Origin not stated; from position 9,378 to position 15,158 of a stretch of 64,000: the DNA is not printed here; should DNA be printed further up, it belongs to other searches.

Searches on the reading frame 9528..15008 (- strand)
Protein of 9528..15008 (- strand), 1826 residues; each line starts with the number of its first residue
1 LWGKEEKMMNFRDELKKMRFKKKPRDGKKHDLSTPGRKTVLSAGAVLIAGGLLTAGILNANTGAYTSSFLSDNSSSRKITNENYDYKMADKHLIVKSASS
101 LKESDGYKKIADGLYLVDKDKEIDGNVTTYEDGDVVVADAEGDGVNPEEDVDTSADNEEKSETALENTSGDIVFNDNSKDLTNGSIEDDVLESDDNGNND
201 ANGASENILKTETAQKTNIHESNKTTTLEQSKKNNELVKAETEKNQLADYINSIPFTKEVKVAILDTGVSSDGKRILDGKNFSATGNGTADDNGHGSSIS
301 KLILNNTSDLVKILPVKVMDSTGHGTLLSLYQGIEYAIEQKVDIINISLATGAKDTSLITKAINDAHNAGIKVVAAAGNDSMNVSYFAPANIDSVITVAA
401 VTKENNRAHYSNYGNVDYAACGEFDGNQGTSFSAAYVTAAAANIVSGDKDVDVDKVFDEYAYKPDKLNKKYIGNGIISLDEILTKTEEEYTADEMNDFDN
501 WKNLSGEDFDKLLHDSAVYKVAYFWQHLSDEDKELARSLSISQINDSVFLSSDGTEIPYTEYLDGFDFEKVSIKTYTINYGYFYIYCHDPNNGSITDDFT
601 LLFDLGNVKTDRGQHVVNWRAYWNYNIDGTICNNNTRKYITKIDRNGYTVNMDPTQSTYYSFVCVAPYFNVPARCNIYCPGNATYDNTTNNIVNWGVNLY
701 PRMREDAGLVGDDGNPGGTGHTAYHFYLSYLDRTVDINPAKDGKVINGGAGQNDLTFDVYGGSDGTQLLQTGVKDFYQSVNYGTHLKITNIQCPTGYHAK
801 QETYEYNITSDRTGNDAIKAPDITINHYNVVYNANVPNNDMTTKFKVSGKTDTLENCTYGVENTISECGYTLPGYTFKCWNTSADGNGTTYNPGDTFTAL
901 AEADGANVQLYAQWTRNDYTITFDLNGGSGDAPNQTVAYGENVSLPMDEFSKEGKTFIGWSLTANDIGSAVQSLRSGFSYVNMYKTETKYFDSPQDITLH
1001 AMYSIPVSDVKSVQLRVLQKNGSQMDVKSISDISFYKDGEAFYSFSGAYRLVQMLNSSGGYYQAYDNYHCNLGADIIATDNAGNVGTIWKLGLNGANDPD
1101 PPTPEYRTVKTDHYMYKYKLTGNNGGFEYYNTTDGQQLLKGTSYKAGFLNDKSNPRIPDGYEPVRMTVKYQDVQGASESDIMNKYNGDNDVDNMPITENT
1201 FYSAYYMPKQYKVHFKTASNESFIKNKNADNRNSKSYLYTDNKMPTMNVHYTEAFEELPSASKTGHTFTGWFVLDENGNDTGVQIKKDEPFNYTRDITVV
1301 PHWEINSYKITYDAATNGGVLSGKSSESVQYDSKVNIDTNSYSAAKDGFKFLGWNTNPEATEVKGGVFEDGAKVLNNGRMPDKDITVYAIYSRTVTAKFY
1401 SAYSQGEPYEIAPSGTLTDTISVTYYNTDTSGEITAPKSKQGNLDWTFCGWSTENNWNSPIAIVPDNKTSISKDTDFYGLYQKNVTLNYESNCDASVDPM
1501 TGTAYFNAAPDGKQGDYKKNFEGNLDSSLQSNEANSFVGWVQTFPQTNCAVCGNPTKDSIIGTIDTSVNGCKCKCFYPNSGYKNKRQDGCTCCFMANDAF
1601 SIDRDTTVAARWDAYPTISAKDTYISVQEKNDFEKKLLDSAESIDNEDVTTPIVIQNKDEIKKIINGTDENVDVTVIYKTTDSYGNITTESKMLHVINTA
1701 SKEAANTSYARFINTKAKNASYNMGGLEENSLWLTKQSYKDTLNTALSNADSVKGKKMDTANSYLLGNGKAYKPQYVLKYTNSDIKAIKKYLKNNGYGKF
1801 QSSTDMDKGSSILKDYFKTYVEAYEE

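Call 7: search_protein_families(library=pfam, proteins=[window:9528-15008:-], max_evalue=0.01)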
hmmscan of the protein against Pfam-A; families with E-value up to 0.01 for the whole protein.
window:9528-15008:- (1826 aa): 2 families
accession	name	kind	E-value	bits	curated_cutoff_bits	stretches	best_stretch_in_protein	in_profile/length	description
PF09479.16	Flg_new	-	7.9e-27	93.6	27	4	919-966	1-44/65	Listeria-Bacteroides repeat domain (List_Bact_rpt)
PF00082.27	Peptidase_S8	-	3.8e-25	89.2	21.8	1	258-449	2-258/288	Subtilase family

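Call 18: search_protein_families(library=phrogs, proteins=[window:9528-15008:-], max_evalue=0.001)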
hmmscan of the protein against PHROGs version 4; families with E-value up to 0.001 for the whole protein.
window:9528-15008:- (1826 aa): 1 family
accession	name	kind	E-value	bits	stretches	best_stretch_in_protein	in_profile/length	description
phrog_3677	-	other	2.2e-38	132.7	1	186-486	519-855/1125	protease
